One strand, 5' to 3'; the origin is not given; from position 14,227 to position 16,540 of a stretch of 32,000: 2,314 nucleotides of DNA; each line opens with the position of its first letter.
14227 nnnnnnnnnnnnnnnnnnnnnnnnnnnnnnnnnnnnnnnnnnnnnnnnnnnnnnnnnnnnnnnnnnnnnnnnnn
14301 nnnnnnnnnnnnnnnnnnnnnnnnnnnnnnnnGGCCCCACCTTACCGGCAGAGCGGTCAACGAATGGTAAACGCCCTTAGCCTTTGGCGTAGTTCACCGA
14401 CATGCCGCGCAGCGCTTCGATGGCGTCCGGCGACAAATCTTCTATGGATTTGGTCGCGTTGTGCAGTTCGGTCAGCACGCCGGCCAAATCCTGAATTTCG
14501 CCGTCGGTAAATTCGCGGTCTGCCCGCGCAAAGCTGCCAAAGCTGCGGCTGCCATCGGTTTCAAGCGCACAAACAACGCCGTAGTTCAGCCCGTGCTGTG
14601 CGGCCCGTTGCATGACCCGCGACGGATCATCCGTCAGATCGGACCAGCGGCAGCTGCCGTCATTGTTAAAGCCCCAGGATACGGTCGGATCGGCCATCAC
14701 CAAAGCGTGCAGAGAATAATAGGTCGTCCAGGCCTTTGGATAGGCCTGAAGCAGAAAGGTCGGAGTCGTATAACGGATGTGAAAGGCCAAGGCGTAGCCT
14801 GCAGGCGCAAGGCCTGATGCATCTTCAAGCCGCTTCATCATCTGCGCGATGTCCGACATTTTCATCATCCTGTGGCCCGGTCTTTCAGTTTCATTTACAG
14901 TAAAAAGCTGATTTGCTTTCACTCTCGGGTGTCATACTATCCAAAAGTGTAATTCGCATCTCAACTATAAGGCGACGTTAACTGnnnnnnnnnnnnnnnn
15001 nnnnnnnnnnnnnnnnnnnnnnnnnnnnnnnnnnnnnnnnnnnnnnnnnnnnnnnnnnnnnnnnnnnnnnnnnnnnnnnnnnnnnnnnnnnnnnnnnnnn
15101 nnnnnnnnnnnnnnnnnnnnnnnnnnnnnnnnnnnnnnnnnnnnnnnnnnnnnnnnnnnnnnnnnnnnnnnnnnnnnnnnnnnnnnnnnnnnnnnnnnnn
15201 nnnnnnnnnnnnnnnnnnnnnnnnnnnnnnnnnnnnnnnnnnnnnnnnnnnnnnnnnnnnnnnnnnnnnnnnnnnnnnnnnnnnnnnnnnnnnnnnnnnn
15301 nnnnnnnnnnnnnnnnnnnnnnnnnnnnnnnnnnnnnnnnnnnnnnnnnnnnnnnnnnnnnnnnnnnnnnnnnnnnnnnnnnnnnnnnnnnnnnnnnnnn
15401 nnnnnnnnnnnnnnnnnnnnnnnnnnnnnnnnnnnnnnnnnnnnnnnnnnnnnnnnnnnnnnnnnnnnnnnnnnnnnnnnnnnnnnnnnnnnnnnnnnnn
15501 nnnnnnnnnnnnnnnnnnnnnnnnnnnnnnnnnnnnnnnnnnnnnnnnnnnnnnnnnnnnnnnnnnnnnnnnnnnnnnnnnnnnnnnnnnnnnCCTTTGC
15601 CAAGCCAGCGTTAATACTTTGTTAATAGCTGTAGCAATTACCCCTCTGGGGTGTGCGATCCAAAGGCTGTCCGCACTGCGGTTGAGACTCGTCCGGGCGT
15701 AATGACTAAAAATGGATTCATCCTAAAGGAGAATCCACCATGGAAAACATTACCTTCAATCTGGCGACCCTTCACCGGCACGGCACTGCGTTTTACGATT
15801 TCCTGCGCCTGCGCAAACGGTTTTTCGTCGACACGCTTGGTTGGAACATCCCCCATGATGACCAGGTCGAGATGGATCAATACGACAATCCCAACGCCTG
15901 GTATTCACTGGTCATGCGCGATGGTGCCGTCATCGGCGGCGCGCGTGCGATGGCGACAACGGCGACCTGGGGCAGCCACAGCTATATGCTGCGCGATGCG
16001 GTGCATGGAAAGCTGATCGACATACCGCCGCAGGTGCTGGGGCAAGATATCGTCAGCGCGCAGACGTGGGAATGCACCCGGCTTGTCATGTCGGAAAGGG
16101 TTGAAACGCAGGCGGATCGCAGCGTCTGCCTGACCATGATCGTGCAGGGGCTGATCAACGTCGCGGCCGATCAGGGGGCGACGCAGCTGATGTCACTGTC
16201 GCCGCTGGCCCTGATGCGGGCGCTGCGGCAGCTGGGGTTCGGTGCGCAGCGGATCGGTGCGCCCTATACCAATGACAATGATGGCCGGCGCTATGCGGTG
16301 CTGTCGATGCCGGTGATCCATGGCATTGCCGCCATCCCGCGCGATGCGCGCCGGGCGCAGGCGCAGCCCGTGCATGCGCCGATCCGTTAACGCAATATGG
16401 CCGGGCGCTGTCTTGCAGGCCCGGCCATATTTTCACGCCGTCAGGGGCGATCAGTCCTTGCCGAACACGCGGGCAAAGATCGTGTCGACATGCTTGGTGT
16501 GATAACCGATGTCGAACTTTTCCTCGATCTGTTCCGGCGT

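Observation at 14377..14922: LuxR paralog that keeps the autoinducer-binding domain but stops inside the first helix of the HTH domain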

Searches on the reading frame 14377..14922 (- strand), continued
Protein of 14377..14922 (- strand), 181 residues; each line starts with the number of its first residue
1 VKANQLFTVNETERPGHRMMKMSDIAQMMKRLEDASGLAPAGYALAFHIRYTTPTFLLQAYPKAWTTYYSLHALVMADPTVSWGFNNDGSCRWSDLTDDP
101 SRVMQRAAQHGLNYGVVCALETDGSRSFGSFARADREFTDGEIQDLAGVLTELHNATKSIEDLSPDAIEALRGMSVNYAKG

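Call 71: search_dna_similar(query=window:14377-14859:-, collection=plasmids, mode=protein, max_rows=25, max_evalue=1e-8)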
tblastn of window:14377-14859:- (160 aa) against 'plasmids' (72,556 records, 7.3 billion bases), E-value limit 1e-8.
Records with a match: 41; places in all: 46; records where one place covers at least 80% of the query: 33.
Best place of each record, by identity: <60% 41.
By first word of the organism name: Paracoccus 22; Cereibacter 10; Limimaricola 2; Phaeobacter 2; Loktanella 1; Qingshengfaniella 1; Yoonia 1; Gemmobacter 1; Pukyongiella 1.
By predicted mobility (MOB-suite, as given by PLSDB): non-mobilizable 25; mobilizable 15; conjugative 1.
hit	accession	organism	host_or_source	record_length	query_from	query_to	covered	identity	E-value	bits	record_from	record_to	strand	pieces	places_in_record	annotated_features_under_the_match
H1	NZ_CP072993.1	Loktanella salsilacus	-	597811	1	159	99%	45.3%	6e-41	152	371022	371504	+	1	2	autoinducer binding domain-containing protein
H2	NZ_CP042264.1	Qingshengfaniella alkalisoli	cell culture,saline soil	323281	1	157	98%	36.7%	6e-27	112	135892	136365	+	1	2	autoinducer binding domain-containing protein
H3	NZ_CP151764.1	Yoonia sp. SS1-5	cell culture,Marine algae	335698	11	157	92%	38.5%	6e-24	103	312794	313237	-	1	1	autoinducer binding domain-containing protein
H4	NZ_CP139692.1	Limimaricola variabilis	Bacterial Culture,hydrothermal vent ...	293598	11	155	91%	37.7%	5e-27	112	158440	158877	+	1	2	autoinducer binding domain-containing protein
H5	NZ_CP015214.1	Cereibacter sphaeroides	Cereibacter sphaeroides 2.4.1,single ...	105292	9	157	93%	35.9%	4e-22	98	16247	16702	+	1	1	LuxR family transcriptional regulator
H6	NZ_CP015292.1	Cereibacter sphaeroides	Cereibacter sphaeroides 2.4.1,single ...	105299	9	157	93%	35.9%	4e-22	98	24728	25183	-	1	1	LuxR family transcriptional regulator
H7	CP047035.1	Cereibacter sphaeroides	cell culture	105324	9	157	93%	35.9%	4e-22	98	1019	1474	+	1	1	LuxR family transcriptional regulator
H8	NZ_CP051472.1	Cereibacter sphaeroides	cell culture,laboratory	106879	9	157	93%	35.9%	4e-22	98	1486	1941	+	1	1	LuxR family transcriptional regulator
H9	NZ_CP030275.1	Cereibacter sphaeroides 2.4.1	cell culture,laboratory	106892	9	157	93%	35.9%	4e-22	98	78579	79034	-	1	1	LuxR family transcriptional regulator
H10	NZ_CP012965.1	Cereibacter sphaeroides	cell culture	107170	9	157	93%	35.9%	4e-22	98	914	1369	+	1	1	LuxR family transcriptional regulator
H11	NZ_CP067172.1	Paracoccus aestuarii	cell culture,isolated from tidal flat ...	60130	8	130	77%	41.1%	3e-21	96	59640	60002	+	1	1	none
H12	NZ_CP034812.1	Paracoccus sp. Arc7-R13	-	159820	11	153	89%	35.2%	1e-17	86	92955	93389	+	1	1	autoinducer binding domain-containing protein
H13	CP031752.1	Cereibacter sphaeroides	cell culture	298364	6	151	91%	33.8%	2e-21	97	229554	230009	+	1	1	LuxR family transcriptional regulator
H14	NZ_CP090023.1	Cereibacter azotoformans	cell culture,Aquaculture sediment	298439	6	151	91%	33.8%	2e-21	97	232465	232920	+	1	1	LuxR family transcriptional regulator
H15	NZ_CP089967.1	Cereibacter azotoformans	Owen's River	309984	6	151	91%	33.8%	2e-21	97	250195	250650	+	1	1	LuxR family transcriptional regulator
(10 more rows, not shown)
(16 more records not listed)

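Call 72: get_annotated_region(hit=H1, flank=4000)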
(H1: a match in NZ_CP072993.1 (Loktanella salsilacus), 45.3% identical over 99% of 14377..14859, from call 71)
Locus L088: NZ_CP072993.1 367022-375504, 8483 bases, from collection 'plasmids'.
description: Loktanella salsilacus strain 1A07893 plasmid plas2, complete sequence
organism: Loktanella salsilacus (NCBI taxid 195913)
taxonomy: Bacteria; Pseudomonadota; Alphaproteobacteria; Rhodobacterales; Roseobacteraceae; Loktanella; Loktanella salsilacus
host: -; source: -; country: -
typing (MOB-suite, as given by PLSDB): non-mobilizable
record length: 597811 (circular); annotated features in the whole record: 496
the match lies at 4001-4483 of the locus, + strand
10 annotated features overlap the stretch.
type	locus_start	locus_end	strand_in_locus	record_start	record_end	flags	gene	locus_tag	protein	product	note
CDS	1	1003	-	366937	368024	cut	-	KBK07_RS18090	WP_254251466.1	IS3 family transposase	-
CDS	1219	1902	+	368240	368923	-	-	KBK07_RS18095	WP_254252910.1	IS6 family transposase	-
CDS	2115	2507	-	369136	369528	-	-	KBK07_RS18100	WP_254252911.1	polymer-forming cytoskeletal protein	-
CDS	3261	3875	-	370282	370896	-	-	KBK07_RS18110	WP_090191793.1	LuxR family transcriptional regulator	-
CDS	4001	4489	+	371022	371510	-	-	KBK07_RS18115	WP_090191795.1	autoinducer binding domain-containing protein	-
CDS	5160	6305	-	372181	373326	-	-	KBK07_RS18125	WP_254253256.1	alpha-D-ribose 1-methylphosphonate 5-triphosphate diphosphatase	GO:0019700 - organic phosphonate catabolic process [Evidence IEA]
CDS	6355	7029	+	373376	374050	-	-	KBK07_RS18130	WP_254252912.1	DUF1045 domain-containing protein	-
CDS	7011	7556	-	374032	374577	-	phnN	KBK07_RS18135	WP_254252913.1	phosphonate metabolism protein/1,5-bisphosphokinase (PRPP-forming) PhnN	GO:0019634 - organic phosphonate metabolic process [Evidence IEA]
CDS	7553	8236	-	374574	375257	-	phnL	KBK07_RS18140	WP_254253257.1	phosphonate C-P lyase system protein PhnL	GO:0019634 - organic phosphonate metabolic process [Evidence IEA]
CDS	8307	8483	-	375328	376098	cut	phnK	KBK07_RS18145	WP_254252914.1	phosphonate C-P lyase system protein PhnK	GO:0019634 - organic phosphonate metabolic process [Evidence IEA]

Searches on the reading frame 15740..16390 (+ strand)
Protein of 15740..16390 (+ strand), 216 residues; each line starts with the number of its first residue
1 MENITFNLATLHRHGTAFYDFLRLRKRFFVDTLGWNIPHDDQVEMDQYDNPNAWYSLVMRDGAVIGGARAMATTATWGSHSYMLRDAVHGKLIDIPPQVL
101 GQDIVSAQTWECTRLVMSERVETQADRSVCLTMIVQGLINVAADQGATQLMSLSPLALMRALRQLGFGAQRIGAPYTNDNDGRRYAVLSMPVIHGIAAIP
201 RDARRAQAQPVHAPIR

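Call 3: search_protein_families(library=pfam, proteins=[window:15740-16390:+], max_evalue=1)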
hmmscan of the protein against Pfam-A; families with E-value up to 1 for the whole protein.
window:15740-16390:+ (216 aa): 2 families
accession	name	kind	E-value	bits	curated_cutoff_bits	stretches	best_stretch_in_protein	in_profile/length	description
PF00765.23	Autoind_synth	-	8.3e-15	55.2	24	1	16-180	8-165/183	Autoinducer synthase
PF21926.2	FeeM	-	0.18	12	27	1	22-74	3-55/158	N-acyl amino acid synthase FeeM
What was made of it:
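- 15740..16390 (+): AHL synthase (LuxI type), downstream of the LuxR on the same strand. Pfam Autoind_synth E 8e-15 (call 3).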

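Call 65: search_protein_families(library=ncbifam, proteins=[window:15740-16390:+], max_evalue=0.001)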
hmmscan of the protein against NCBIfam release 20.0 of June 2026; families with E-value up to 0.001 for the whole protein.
window:15740-16390:+ (216 aa): 3 families
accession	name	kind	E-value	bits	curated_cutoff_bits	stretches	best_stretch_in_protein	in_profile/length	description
NF010408.0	PRK13834.1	subfamily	3.1e-10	39.9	292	1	12-177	12-170/207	acyl-homoserine-lactone synthase TraI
NF052393.1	AHserLSynTraI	equivalog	1.1e-09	37.9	250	1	9-177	9-170/212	acyl-homoserine-lactone synthase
TIGR03694.1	exosort_acyl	subfamily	1.9e-07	30.8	111.95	0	126-176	152-202/241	PEP-CTERM/exosortase system-associated acyltransferase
